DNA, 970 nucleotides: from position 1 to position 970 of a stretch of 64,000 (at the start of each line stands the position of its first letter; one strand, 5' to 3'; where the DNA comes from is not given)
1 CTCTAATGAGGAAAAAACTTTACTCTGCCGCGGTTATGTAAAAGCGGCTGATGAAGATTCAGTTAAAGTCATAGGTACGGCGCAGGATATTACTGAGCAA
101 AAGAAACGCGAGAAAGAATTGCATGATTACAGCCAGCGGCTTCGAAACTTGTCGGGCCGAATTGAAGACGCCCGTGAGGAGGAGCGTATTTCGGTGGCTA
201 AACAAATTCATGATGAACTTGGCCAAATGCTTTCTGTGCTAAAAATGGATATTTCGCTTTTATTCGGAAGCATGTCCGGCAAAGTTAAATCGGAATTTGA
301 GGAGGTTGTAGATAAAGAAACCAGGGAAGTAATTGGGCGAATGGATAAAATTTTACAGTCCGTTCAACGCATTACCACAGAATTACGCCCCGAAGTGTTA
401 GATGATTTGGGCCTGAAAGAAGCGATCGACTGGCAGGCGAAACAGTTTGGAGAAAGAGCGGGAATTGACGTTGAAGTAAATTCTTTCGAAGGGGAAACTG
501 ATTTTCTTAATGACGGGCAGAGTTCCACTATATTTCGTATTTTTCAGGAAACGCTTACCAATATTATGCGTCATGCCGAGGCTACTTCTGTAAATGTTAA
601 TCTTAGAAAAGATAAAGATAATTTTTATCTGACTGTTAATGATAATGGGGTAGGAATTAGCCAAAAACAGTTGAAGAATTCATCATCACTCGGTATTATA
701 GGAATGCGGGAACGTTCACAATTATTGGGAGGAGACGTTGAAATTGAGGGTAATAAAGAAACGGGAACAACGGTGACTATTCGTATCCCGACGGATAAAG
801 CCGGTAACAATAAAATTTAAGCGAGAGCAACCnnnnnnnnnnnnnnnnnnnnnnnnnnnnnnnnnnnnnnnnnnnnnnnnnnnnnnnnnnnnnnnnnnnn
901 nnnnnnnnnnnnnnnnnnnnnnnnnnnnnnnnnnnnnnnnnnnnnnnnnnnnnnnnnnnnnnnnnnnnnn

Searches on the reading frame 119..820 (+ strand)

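Call 63: search_protein_families(library=pfam, proteins=[window:119-820:+], max_evalue=0.0001)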
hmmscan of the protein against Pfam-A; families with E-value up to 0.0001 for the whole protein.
window:119-820:+ (233 aa): 3 families
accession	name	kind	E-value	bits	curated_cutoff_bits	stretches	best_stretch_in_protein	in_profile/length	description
PF02518.31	HATPase_c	-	3.6e-15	56.8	26.4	1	135-226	3-110/111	Histidine kinase-, DNA gyrase B-, and HSP90-like ATPase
PF07730.19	HisKA_3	-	1.1e-07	32.7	24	1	22-94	1-68/68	Histidine kinase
PF13589.12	HATPase_c_3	-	8.6e-05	23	25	0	152-192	16-55/137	Histidine kinase-, DNA gyrase B-, and HSP90-like ATPase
